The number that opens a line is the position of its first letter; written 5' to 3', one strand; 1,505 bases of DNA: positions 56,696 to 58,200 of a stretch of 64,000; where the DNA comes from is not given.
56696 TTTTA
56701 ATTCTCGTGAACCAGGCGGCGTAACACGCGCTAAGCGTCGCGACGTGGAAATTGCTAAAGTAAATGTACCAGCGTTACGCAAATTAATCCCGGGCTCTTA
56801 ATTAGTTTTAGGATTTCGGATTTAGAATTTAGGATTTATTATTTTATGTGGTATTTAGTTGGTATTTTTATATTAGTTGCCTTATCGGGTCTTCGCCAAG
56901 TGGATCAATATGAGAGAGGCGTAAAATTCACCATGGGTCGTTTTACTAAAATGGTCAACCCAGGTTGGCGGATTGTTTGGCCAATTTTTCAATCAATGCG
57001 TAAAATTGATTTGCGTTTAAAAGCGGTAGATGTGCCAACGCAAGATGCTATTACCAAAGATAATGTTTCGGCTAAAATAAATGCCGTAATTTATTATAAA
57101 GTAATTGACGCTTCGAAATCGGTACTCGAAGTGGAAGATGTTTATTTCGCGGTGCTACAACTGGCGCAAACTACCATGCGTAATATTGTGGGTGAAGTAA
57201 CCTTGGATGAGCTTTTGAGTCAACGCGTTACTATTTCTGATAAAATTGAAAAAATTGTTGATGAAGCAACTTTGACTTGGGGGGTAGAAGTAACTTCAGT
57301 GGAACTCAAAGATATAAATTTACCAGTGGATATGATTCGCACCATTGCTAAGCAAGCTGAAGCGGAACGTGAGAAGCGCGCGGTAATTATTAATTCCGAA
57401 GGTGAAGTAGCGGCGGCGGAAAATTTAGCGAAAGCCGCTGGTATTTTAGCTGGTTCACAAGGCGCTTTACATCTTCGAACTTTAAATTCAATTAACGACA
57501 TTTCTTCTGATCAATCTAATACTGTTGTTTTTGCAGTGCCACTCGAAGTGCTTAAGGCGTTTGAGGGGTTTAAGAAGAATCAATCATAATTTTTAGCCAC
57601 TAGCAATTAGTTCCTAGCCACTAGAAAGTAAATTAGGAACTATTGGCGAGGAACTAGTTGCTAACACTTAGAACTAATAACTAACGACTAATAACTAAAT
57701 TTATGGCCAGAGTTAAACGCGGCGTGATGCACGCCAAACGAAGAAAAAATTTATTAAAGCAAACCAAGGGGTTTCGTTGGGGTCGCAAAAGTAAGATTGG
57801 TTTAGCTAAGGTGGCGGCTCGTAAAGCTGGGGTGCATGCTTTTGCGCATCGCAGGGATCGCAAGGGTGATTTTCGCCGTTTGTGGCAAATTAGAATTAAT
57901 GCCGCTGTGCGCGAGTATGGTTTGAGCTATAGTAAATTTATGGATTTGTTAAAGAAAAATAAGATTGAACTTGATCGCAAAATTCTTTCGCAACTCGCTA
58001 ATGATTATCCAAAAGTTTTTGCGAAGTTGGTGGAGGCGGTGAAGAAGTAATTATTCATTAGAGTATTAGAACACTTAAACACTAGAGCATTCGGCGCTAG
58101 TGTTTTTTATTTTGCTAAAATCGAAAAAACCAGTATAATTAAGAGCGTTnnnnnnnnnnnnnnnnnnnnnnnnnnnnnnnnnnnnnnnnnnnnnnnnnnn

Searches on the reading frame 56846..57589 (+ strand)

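Call 97: search_protein_families(library=pfam, proteins=[window:56846-57589:+], max_evalue=0.001)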
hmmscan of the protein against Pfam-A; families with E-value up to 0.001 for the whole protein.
window:56846-57589:+ (247 aa): 2 families
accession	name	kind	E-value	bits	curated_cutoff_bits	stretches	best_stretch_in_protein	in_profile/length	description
PF01145.31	Band_7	-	4.2e-38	131.6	23.6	1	18-187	2-175/176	SPFH domain / Band 7 family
PF13421.11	Band_7_1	-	0.00039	20.5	24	1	90-172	124-208/211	SPFH domain-Band 7 family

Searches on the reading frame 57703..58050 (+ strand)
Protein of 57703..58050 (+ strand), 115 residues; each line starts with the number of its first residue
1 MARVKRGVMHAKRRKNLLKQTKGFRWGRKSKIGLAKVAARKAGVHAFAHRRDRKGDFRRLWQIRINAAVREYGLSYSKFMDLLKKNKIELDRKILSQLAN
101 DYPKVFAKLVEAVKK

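Call 97: search_protein_families(library=pfam, proteins=[window:57703-58050:+], max_evalue=0.001)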
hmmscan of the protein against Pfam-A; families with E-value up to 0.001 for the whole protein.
window:57703-58050:+ (115 aa): 1 family
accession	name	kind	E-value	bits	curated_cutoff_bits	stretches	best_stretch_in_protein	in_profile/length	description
PF00453.23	Ribosomal_L20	-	7.9e-35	119.7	30.8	1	3-109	1-107/107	Ribosomal protein L20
